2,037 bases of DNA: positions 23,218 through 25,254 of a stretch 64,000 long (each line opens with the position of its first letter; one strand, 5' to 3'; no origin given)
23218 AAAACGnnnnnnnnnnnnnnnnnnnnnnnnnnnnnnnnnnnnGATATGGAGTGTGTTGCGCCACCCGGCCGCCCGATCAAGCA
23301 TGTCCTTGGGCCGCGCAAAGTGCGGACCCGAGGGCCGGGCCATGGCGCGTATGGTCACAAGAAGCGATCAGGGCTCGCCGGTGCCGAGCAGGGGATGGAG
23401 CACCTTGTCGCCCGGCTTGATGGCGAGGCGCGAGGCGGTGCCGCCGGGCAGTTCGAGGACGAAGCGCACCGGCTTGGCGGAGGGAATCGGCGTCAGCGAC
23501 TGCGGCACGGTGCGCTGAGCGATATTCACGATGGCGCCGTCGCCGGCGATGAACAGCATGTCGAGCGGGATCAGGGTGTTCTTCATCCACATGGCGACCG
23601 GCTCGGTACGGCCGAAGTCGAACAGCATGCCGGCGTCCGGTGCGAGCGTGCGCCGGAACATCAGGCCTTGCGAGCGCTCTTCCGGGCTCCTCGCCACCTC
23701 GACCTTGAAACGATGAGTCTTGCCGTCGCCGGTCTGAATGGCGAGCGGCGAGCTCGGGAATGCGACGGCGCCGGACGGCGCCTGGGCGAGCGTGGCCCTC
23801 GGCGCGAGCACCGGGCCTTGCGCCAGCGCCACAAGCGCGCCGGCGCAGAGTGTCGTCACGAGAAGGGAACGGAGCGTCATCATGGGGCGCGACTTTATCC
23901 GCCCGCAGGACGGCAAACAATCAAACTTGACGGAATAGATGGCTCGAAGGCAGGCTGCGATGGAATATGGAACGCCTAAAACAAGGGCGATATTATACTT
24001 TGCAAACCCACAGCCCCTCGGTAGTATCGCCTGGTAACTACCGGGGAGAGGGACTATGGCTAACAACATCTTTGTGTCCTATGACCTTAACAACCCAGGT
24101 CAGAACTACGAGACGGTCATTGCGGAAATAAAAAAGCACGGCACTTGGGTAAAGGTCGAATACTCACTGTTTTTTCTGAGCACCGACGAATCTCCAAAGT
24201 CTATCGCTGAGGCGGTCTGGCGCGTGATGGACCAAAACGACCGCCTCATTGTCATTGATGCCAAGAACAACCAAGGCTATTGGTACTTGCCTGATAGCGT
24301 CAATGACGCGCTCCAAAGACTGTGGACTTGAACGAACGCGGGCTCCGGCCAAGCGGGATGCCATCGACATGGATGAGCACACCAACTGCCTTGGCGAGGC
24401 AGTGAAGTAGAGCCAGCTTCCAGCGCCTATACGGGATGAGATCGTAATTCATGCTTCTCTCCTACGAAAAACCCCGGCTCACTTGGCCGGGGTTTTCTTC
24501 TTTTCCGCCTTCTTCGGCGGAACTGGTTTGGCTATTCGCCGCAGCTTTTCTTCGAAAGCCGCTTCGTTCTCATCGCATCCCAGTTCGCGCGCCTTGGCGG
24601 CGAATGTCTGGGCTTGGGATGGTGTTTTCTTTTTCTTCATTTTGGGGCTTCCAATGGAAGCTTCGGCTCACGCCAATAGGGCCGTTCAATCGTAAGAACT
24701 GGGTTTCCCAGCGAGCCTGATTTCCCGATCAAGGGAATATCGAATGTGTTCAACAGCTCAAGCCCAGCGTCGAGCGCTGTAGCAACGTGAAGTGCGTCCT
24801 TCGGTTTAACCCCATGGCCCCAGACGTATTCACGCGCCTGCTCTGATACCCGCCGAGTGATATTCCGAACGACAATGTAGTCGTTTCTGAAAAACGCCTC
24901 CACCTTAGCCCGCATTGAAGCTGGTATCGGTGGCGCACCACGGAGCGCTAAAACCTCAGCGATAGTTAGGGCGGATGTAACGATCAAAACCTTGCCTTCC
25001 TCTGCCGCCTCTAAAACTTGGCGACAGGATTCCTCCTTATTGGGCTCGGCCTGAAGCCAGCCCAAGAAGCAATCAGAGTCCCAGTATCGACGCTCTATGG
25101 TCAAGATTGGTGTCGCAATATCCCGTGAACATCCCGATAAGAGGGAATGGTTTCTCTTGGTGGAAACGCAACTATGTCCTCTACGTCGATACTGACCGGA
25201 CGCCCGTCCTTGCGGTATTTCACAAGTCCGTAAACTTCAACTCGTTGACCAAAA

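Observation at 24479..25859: Candidate undescribed three-gene module: orphan 247-aa protein, PIN nuclease and a 53-aa Lys-rich peptide, all translationally coupled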

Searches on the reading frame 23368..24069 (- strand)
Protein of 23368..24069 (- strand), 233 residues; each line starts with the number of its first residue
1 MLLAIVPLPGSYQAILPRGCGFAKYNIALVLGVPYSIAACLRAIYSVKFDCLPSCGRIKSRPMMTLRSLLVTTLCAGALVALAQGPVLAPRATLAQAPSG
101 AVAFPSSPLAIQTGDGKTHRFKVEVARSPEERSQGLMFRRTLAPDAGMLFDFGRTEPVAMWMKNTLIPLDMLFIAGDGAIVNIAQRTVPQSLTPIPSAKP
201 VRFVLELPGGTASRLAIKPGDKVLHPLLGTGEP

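Call 3: search_protein_families(library=pfam, proteins=[window:23368-24069:-], max_evalue=1)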
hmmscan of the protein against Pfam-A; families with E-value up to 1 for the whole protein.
window:23368-24069:- (233 aa): 1 family
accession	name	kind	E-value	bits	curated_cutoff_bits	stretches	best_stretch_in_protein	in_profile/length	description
PF02643.20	DUF192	-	7.9e-34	116.1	27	1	121-223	1-94/96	Uncharacterized ACR, COG1430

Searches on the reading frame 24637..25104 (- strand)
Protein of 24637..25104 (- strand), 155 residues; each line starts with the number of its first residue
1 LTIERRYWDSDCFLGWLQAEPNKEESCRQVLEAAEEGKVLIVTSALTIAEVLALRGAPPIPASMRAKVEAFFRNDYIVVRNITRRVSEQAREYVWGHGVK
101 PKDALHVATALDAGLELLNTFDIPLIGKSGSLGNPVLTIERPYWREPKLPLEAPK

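Call 3: search_protein_families(library=pfam, proteins=[window:24637-25104:-], max_evalue=1)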
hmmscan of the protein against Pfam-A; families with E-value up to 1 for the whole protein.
window:24637-25104:- (155 aa): 2 families
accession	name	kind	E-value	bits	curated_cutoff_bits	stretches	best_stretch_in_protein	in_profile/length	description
PF01850.27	PIN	-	1.6e-13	51.7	23.6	1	9-122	4-111/120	PIN domain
PF13470.12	PIN_3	-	0.017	16.4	27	1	14-122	10-113/115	PIN domain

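Call 4: search_protein_families(library=padloc, proteins=[window:24637-25104:-], max_evalue=1)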
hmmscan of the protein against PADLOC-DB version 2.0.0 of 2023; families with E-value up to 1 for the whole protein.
window:24637-25104:- (155 aa): 0 families

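Call 5: search_protein_families(library=ncbifam, proteins=[window:24637-25104:-], max_evalue=1)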
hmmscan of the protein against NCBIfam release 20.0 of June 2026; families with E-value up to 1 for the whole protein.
window:24637-25104:- (155 aa): 1 family
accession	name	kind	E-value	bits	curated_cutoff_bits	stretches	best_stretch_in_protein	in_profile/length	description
TIGR00677.1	fadh2_euk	equivalog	0.26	10.6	310.05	1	45-86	85-126/281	methylenetetrahydrofolate reductase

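Call 7: find_homologous_proteins(query=window:24637-25104:-)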
Query window:24637-25104:- (155 aa): 907 proteins with E <= 0.001 among 961 candidates; the best 120 are listed.
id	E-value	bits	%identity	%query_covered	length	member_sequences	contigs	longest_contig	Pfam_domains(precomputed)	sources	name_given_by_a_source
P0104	3.5e-98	344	100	100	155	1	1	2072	PF01850.28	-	-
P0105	1.6e-78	280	81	100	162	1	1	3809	PF01850.28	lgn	-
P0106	1.6e-74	267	76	99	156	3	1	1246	PF01850.28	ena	-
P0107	3.7e-74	266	77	99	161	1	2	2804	PF01850.28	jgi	-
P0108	4.2e-74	266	77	100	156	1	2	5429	PF01850.28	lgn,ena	-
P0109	7.6e-73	262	77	99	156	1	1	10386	PF01850.28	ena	-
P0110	7.7e-73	262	77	99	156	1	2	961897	PF01850.28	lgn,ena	-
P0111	4.0e-72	259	76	98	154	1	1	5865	PF01850.28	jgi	jgi:predicted nucleic acid-binding protein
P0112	5.4e-72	259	77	99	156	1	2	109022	PF01850.28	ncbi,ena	-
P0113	9.9e-72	258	76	99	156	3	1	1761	PF01850.28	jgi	jgi:predicted nucleic acid-binding protein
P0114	3.5e-71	256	75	99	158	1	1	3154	PF01850.28,PF13470.13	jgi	jgi:predicted nucleic acid-binding protein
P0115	7.8e-71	255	75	99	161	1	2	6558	PF01850.28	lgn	-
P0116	1.4e-69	251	75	99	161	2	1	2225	PF01850.28,PF13470.13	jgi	-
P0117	1.4e-69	251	77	97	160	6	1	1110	PF01850.28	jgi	jgi:predicted nucleic acid-binding protein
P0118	4.6e-69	250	74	100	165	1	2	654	PF01850.28,PF13470.13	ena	-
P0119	8.5e-69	249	75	99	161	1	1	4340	PF01850.28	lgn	-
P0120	1.3e-68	248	73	100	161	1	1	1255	PF01850.28,PF13470.13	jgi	jgi:predicted nucleic acid-binding protein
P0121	3.2e-68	247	73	100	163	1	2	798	PF01850.28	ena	-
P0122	6.1e-68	246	71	99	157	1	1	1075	PF01850.28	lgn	-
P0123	1.5e-67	245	74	98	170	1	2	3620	PF01850.28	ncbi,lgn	-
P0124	2.0e-67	244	73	99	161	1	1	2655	PF01850.28,PF13470.13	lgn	-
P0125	3.1e-67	244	71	99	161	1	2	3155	PF01850.28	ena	-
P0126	1.2e-66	242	77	94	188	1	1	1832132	PF01850.28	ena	-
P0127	1.5e-66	241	72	97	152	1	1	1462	PF01850.28,PF13470.13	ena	-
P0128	2.0e-66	241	71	99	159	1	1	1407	PF01850.28,PF13470.13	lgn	-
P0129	2.6e-66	241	74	97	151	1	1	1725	PF01850.28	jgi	jgi:hypothetical protein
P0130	4.2e-66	240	72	98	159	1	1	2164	PF01850.28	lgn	-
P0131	5.0e-66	240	70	100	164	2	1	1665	PF01850.28,PF13470.13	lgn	-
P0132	7.5e-66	239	71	99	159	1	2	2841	PF01850.28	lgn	-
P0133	9.5e-66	239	72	98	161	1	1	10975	PF01850.28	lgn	-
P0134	2.5e-65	237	71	97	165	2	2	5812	PF01850.28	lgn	-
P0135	3.5e-65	237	71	99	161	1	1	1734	PF01850.28,PF13470.13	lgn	-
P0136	4.0e-65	237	69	99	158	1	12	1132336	PF01850.28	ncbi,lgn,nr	ncbi:MAG: PIN domain-containing protein [Hyphomicrobium sp.]|nr:PIN domain-containing protein [Hypho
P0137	7.0e-65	236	69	100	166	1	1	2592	PF01850.28,PF13470.13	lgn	-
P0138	8.2e-65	236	68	99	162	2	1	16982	PF01850.28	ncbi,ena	-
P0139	9.7e-65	236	72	96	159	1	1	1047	PF01850.28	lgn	-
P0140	1.4e-64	235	71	99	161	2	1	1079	PF01850.28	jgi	-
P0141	2.4e-64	234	69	99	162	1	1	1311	PF01850.28,PF13470.13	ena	-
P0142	4.3e-64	233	69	98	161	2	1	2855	PF01850.28,PF13470.13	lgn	-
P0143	6.6e-64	233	69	99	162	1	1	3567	PF01850.28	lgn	-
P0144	1.2e-63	232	69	99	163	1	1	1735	PF01850.28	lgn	-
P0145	1.4e-63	232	70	97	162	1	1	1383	PF01850.28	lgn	-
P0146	1.6e-63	232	69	99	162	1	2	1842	PF01850.28,PF13470.13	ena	-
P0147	1.8e-62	228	70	97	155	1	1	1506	PF01850.28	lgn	-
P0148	2.2e-62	228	71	96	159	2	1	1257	PF01850.28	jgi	jgi:hypothetical protein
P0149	2.5e-62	228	73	95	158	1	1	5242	PF01850.28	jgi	jgi:predicted nucleic acid-binding protein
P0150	2.7e-62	228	70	96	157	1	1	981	PF01850.28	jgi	jgi:predicted nucleic acid-binding protein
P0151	3.5e-62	227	68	98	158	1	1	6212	PF01850.28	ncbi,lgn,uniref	ncbi:type II toxin-antitoxin system VapC family toxin [Pseudorhodoplanes sp.]|uniref:type II toxin-a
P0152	9.6e-62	226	66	100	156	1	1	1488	PF01850.28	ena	-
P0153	1.3e-61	225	70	97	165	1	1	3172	PF01850.28,PF13470.13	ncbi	ncbi:MAG: type II toxin-antitoxin system VapC family toxin [Hyphomicrobium sp.]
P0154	4.7e-61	224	71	96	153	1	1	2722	PF01850.28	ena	-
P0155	5.0e-61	223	68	98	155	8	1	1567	PF01850.28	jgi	jgi:predicted nucleic acid-binding protein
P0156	5.6e-61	223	67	98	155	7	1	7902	PF01850.28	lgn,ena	-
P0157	6.9e-61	223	66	99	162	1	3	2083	PF01850.28,PF13470.13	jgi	jgi:predicted nucleic acid-binding protein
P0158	9.4e-61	223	70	98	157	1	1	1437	PF01850.28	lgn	-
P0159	1.1e-60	222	68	99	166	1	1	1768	PF01850.28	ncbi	-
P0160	2.0e-60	222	68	97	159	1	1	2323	PF01850.28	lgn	-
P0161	8.2e-60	220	68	97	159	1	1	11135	PF01850.28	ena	-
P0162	2.3e-59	218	67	98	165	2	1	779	PF01850.28,PF13470.13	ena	-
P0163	3.4e-59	218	67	99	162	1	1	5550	PF01850.28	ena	-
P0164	5.0e-59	217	70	98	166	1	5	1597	PF01850.28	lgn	-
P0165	7.3e-59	216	68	97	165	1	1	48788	PF01850.28,PF13470.13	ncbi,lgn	-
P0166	2.7e-58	215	66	97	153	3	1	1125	PF01850.28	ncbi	-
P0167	2.8e-58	215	67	98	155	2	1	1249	PF01850.28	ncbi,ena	-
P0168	3.2e-58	214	68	95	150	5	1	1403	PF01850.28,PF13470.13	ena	-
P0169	3.8e-58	214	64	98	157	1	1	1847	PF01850.28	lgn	-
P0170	8.4e-58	213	65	97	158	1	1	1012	PF01850.28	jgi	jgi:predicted nucleic acid-binding protein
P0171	9.9e-58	213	64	100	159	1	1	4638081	PF01850.28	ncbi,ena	-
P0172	1.4e-57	212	67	96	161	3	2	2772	PF01850.28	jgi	jgi:hypothetical protein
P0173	1.5e-57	212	65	99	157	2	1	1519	PF01850.28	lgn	-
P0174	2.7e-57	211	66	98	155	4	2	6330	PF01850.28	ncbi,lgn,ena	-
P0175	2.8e-57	211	64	97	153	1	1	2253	PF01850.28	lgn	-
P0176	3.2e-57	211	66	97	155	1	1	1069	PF01850.28,PF13470.13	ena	-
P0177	4.0e-57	211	65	98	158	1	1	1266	PF01850.28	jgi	jgi:predicted nucleic acid-binding protein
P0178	6.3e-57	210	64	98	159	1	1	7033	PF01850.28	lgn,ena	-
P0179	6.4e-57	210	63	97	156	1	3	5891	PF01850.28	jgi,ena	jgi:predicted nucleic acid-binding protein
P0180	9.1e-57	210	63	98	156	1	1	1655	PF01850.28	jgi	jgi:predicted nucleic acid-binding protein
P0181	9.4e-57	210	71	90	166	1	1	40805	PF01850.28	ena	-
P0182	9.6e-57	210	68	95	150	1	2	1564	PF01850.28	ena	-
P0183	1.1e-56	209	65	100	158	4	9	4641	PF01850.28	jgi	jgi:predicted nucleic acid-binding protein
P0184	1.1e-56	209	64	99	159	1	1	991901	PF01850.28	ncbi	-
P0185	2.5e-56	208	64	99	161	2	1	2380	PF01850.28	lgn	-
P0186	3.9e-56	208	61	97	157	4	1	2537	PF01850.28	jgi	jgi:predicted nucleic acid-binding protein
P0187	7.4e-56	207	65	95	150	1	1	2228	PF01850.28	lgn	-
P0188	7.9e-56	207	63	98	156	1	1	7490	PF01850.28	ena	-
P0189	7.9e-56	207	63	100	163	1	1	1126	PF01850.28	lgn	-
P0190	8.8e-56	206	65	97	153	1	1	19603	PF01850.28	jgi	jgi:predicted nucleic acid-binding protein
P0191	1.5e-55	206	64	98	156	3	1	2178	PF01850.28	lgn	-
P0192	1.8e-55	205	66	95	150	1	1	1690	PF01850.28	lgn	-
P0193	1.8e-55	205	62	97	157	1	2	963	PF01850.28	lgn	-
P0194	2.1e-55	205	64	97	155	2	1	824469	PF01850.28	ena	-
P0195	2.9e-55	205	69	92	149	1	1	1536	PF01850.28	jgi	jgi:predicted nucleic acid-binding protein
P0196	3.0e-55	205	71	90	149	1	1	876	PF01850.28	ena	-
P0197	1.2e-54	203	65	98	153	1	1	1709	PF01850.28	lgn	-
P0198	1.3e-54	203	65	92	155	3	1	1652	PF01850.28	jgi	jgi:predicted nucleic acid-binding protein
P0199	1.9e-54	202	65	95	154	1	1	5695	PF01850.28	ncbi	-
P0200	1.9e-54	202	64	97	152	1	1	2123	PF01850.28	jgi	jgi:predicted nucleic acid-binding protein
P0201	2.1e-54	202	73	87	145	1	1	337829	PF01850.28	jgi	jgi:predicted nucleic acid-binding protein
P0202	2.8e-54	202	64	97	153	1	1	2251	PF01850.28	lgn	-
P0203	3.3e-54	201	62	100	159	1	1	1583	PF01850.28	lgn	-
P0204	7.5e-54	200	77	81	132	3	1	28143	PF01850.28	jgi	jgi:predicted nucleic acid-binding protein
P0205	8.9e-54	200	63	97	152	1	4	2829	PF01850.28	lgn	-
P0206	9.2e-54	200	60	99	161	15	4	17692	PF01850.28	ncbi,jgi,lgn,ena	-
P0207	1.6e-53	199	65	93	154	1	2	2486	PF01850.28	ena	-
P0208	2.3e-53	199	66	92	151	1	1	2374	PF01850.28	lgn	-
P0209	6.6e-53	197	65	92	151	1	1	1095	PF01850.28,PF13470.13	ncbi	-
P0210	7.8e-53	197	65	95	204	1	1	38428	PF01850.28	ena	-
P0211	1.1e-52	196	64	90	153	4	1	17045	PF01850.28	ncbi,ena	-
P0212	1.2e-52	196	63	92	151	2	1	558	PF01850.28,PF13470.13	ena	-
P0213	1.2e-52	196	64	95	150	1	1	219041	PF01850.28,PF13470.13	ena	-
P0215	1.7e-52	196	63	92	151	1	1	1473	PF01850.28,PF13470.13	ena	-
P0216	1.8e-52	196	60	99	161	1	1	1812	PF01850.28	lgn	-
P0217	3.2e-52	195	61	96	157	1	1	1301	PF01850.28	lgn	-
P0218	4.1e-52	195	76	80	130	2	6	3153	PF01850.28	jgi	jgi:hypothetical protein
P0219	4.8e-52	194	64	91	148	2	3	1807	PF01850.28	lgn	-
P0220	6.0e-52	194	65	95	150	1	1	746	PF01850.28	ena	-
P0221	6.2e-52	194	61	98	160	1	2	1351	PF01850.28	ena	-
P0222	6.8e-52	194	61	97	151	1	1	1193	PF01850.28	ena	-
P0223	7.0e-52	194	59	99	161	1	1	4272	PF01850.28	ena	-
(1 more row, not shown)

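Call 38: search_solved_structures(query=window:24637-25104:-, max_evalue=1, show_alignments=2)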
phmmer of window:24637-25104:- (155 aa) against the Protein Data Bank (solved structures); distinct sequences matched with E-value up to 1: 0.

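Call 78: search_protein_families(library=phrogs, proteins=[window:24637-25104:-], max_evalue=0.1)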
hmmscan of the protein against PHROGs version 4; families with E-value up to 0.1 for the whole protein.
window:24637-25104:- (155 aa): 0 families

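Call 82: search_solved_structures(query=A5, max_evalue=1, show_alignments=1)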
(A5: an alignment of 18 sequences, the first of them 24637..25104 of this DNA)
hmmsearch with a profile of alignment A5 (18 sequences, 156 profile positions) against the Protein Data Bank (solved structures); distinct sequences matched with E-value up to 1: 2.
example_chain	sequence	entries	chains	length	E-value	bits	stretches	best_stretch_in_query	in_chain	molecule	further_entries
7by2_B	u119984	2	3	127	0.52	13.3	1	57-120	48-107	Ribonuclease VapC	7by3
5l10_A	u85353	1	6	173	0.96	12.4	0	60-104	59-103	N-acylhomoserine lactone dependent regulatory protein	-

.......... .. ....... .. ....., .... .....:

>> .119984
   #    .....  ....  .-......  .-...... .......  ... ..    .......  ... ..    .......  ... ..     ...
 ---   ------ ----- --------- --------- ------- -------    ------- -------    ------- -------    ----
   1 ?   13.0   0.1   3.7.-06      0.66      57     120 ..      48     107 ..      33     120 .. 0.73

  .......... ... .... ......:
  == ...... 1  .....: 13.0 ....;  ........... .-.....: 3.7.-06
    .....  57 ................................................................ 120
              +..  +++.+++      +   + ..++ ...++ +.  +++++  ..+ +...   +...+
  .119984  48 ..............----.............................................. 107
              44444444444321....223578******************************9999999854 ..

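Call 87: find_encoding_contigs(protein=P0206, flank=3500, max_places=4)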
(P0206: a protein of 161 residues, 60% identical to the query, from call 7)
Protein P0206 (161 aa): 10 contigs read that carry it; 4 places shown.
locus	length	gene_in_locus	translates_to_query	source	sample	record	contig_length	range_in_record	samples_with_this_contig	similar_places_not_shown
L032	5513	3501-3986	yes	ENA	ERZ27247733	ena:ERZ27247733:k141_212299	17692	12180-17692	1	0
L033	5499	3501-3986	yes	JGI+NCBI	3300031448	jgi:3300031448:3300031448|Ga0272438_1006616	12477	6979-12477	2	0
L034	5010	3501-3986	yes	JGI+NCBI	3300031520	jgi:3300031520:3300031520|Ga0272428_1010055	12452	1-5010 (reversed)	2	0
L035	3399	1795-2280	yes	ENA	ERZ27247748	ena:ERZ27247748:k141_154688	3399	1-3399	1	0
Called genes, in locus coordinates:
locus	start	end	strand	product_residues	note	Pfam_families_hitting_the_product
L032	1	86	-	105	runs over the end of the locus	-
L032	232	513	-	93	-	-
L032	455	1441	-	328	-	-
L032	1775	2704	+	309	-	PF12760:Zn_ribbon_IS1595, PF12762:DDE_Tnp_IS1595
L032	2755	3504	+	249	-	-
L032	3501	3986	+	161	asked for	PF01850:PIN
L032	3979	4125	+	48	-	-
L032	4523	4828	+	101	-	-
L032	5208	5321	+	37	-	-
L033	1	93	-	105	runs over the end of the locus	-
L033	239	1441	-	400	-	-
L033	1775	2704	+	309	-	PF12760:Zn_ribbon_IS1595, PF12762:DDE_Tnp_IS1595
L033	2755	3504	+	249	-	-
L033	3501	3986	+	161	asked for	PF01850:PIN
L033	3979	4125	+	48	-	-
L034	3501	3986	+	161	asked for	PF01850:PIN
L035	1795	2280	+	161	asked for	PF01850:PIN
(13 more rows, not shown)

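Call 88: find_encoding_contigs(protein=P0190, flank=3500, max_places=2)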
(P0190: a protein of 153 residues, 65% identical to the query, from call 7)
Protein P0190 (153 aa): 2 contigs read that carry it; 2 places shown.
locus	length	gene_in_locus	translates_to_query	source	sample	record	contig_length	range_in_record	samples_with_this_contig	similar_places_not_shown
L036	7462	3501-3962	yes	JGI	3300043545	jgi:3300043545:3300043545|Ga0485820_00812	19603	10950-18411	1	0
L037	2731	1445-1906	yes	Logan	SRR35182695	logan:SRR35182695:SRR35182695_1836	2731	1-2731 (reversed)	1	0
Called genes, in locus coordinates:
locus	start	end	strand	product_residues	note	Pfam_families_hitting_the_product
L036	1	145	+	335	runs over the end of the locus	PF13416:SBP_bac_8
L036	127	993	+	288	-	PF00528:BPD_transp_1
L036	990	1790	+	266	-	PF00528:BPD_transp_1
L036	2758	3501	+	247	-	-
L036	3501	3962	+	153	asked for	PF01850:PIN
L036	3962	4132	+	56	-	-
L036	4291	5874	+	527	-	PF00496:SBP_bac_5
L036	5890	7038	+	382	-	PF02746:MR_MLE_N, PF13378:MR_MLE_C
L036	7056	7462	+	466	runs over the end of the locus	PF01425:Amidase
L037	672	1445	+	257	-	-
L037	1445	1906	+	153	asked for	PF01850:PIN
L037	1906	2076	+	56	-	-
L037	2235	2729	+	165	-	?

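Call 105: search_dna_similar(query=window:24640-25104:-, collection=plasmids, mode=protein, max_evalue=0.00001, max_rows=30)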
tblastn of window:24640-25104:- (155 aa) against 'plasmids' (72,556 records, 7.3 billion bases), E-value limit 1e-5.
Records with a match: 1; places in all: 1; records where one place covers at least 80% of the query: 1.
Best place of each record, by identity: <60% 1.
By first word of the organism name: Methylobacterium 1.
By predicted mobility (MOB-suite, as given by PLSDB): mobilizable 1.
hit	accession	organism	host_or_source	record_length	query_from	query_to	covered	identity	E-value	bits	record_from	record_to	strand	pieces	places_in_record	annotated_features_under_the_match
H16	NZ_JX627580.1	Methylobacterium oryzae CBMB20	-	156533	5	132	83%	34.3%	3e-13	73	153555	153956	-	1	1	type II toxin-antitoxin system VapC family toxin | hypothetical protein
